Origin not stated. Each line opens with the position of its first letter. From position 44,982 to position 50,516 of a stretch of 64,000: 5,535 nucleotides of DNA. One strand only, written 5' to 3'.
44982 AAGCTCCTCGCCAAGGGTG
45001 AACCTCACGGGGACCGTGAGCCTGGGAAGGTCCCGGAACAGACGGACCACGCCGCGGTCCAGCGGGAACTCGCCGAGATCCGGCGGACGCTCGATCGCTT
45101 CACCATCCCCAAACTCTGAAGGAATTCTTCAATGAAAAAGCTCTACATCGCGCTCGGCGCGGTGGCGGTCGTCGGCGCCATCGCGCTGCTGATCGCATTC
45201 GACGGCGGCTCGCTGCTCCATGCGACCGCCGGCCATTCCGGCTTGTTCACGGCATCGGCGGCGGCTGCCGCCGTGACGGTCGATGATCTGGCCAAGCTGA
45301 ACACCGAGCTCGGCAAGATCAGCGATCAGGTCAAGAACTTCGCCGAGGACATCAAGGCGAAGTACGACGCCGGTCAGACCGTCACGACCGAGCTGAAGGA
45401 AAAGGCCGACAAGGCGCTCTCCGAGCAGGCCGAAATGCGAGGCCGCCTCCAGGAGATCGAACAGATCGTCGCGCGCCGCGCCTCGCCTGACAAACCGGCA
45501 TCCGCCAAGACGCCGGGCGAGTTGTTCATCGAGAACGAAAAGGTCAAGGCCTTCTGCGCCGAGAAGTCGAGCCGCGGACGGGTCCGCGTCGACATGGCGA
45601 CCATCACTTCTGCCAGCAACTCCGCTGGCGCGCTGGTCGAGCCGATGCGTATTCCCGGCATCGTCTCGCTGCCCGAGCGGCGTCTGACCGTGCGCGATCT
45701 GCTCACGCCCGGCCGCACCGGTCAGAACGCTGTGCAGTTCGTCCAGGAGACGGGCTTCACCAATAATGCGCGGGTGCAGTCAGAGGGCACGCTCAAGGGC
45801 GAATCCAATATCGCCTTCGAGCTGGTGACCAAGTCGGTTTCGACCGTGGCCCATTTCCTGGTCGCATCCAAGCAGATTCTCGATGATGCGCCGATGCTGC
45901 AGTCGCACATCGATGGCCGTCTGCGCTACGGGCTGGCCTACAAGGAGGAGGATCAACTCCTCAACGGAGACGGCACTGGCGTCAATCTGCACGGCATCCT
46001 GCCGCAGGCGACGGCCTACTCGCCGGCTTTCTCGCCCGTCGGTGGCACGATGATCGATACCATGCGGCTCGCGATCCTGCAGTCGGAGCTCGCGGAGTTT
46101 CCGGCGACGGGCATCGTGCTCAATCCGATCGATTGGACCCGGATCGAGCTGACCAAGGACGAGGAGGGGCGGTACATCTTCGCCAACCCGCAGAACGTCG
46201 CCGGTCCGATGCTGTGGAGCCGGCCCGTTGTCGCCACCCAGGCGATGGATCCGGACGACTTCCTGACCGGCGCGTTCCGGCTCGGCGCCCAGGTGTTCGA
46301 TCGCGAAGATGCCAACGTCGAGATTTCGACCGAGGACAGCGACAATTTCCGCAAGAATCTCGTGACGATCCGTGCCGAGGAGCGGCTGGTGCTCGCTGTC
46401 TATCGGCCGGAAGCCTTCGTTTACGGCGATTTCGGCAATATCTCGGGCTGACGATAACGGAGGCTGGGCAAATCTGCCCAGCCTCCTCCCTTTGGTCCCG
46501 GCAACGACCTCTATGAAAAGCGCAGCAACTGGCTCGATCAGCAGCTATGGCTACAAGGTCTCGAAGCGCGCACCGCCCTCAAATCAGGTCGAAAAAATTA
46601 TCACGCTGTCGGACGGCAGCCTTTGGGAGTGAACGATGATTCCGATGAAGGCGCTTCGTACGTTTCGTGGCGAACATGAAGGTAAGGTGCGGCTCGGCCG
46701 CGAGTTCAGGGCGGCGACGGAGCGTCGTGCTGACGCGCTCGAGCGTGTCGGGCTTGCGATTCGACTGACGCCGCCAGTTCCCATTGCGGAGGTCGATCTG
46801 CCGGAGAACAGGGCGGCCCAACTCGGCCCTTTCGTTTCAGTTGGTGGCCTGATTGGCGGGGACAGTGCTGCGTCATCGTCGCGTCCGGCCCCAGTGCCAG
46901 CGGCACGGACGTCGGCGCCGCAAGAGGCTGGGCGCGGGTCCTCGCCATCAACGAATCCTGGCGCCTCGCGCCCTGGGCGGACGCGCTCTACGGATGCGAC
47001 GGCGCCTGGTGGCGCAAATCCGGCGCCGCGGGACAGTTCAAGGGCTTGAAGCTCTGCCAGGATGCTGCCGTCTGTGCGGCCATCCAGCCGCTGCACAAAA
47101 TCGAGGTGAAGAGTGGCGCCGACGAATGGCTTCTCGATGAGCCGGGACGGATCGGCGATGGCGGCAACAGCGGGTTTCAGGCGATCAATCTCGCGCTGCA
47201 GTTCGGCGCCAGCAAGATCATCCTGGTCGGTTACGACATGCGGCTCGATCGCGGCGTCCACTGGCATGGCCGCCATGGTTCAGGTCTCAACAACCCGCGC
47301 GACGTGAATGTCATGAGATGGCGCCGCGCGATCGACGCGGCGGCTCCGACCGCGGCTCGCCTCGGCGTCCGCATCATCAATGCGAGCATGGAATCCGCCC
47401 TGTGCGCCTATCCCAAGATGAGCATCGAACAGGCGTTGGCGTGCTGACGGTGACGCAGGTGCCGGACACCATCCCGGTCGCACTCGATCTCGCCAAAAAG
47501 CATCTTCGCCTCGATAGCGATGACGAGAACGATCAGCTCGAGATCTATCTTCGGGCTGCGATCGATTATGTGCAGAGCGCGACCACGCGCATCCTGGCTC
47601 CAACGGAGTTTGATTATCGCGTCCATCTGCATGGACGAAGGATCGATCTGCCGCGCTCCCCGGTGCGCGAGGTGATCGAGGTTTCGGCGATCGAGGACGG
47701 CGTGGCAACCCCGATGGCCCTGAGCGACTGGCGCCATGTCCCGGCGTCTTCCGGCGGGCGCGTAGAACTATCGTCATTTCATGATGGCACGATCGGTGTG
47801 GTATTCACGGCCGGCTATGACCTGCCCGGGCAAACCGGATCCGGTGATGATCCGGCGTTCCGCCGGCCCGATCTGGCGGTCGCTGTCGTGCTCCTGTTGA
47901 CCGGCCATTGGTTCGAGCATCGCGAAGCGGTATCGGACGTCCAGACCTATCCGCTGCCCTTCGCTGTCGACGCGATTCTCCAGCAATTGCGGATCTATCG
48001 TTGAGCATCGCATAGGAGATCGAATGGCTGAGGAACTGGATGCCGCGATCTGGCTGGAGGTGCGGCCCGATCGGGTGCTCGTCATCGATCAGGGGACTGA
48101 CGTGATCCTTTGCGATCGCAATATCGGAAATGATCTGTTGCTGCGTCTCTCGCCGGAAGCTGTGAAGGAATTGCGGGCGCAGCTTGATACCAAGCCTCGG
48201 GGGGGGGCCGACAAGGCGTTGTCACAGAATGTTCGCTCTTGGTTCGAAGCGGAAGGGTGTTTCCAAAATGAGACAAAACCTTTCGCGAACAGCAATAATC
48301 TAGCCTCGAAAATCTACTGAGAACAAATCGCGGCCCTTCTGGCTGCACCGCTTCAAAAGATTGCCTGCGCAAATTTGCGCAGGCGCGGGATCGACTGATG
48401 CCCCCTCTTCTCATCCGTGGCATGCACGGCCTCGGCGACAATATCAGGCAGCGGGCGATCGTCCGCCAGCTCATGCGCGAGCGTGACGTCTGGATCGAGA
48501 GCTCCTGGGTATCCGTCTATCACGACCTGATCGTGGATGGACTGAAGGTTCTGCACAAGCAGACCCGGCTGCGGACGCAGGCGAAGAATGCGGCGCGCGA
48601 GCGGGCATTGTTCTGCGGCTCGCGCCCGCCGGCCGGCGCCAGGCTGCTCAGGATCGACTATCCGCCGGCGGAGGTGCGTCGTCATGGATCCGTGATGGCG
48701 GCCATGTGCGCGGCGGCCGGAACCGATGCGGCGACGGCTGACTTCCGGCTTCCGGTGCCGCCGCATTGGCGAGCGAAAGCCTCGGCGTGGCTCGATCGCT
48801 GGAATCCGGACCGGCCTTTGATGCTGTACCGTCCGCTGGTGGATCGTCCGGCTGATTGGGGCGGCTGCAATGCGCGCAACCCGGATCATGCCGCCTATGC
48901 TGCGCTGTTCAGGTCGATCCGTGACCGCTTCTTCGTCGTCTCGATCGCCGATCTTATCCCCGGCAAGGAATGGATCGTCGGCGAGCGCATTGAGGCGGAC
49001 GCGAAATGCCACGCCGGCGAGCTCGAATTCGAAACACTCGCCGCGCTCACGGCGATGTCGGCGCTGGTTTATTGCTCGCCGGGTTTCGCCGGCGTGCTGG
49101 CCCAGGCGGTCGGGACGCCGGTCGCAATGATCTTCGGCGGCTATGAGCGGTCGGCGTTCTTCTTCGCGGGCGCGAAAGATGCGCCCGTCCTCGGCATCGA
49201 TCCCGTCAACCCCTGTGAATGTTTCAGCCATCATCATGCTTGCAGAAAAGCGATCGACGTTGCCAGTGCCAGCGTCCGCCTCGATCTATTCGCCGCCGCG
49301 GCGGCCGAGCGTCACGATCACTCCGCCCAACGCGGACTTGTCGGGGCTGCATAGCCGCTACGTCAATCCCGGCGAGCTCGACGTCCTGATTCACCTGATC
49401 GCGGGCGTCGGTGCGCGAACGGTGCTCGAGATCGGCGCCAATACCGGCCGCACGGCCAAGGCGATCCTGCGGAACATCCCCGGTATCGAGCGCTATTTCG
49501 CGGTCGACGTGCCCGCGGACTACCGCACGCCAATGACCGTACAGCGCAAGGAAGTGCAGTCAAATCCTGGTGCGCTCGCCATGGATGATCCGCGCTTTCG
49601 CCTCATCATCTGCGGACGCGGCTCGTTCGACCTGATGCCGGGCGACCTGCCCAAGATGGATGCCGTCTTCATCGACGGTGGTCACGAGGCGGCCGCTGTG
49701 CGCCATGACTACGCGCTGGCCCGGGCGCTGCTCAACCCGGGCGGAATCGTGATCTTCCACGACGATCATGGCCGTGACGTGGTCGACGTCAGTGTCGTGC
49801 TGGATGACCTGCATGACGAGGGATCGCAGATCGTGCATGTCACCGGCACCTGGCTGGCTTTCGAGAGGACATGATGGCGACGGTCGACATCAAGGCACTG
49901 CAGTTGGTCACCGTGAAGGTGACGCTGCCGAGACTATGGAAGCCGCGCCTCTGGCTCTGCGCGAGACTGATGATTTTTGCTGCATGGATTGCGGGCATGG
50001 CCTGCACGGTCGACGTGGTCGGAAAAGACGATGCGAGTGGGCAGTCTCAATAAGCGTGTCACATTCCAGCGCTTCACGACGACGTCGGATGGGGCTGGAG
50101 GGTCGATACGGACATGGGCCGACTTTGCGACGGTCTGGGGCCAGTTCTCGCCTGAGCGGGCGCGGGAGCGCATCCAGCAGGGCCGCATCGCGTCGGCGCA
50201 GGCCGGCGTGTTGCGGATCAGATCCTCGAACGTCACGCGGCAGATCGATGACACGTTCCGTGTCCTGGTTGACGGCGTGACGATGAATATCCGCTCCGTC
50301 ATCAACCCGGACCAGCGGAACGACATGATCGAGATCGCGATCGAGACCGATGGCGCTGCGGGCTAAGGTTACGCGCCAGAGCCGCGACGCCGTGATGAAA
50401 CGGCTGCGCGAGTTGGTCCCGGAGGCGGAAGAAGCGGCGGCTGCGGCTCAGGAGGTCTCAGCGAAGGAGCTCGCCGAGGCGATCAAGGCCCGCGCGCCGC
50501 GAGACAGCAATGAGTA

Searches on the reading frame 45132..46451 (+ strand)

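Call 17: search_protein_families(library=phrogs, proteins=[window:45132-46451:+], max_evalue=0.001)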
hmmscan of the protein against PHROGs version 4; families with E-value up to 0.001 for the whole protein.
window:45132-46451:+ (439 aa): 2 families
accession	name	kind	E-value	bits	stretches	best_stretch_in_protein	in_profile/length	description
phrog_10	-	head and packaging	1.4e-82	279.8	1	51-435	263-636/752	major head protein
phrog_35623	-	unknown function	2.4e-12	48.1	1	55-163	15-123/127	-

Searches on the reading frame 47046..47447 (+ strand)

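Call 17: search_protein_families(library=phrogs, proteins=[window:47046-47447:+], max_evalue=0.001)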
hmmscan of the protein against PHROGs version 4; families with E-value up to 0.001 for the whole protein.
window:47046-47447:+ (133 aa): 2 families
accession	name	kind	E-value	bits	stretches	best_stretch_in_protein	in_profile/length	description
phrog_4603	-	other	2.4e-31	109.7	1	32-132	75-174/178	alpha-2;3-sialyltransferase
phrog_2111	-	unknown function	0.00049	20.5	1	38-72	129-163/208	-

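Call 85: search_protein_families(library=pfam, proteins=[window:47046-47447:+], max_evalue=0.01)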
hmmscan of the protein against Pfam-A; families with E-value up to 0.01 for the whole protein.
window:47046-47447:+ (133 aa): 1 family
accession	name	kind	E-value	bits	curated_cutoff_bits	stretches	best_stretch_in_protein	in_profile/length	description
PF01973.23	MptE-like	-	0.0021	18.3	34.6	1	27-66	127-167/171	6-hydroxymethylpterin diphosphokinase MptE-like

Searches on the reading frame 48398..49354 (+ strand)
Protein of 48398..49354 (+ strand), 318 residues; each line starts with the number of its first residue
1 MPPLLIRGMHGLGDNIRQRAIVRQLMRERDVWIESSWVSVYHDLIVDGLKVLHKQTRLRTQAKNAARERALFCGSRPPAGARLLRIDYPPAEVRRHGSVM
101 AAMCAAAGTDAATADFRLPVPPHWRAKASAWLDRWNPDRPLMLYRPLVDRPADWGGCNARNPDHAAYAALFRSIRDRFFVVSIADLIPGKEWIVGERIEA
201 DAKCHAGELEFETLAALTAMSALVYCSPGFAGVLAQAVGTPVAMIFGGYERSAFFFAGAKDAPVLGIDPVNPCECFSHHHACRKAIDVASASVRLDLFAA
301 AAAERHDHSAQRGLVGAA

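Call 17: search_protein_families(library=phrogs, proteins=[window:48398-49354:+], max_evalue=0.001)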
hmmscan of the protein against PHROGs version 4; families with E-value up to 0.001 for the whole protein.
window:48398-49354:+ (318 aa): 1 family
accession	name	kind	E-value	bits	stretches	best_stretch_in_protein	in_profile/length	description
phrog_6804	-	unknown function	3e-33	116.3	1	4-287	1-258/275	-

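Call 85: search_protein_families(library=pfam, proteins=[window:48398-49354:+], max_evalue=0.01)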
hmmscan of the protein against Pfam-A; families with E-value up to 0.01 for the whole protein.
window:48398-49354:+ (318 aa): 0 families

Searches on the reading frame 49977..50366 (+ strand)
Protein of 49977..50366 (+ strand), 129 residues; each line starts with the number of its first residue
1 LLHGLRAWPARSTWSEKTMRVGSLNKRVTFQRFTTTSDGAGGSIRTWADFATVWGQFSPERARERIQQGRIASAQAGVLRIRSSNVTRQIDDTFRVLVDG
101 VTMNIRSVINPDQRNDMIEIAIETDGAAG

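Call 17: search_protein_families(library=phrogs, proteins=[window:49977-50366:+], max_evalue=0.001)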
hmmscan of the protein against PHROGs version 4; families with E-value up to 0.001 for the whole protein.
window:49977-50366:+ (129 aa): 1 family
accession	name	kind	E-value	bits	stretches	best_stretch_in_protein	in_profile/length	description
phrog_25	-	connector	1.7e-19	71.9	1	18-124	35-138/286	head closure Hc1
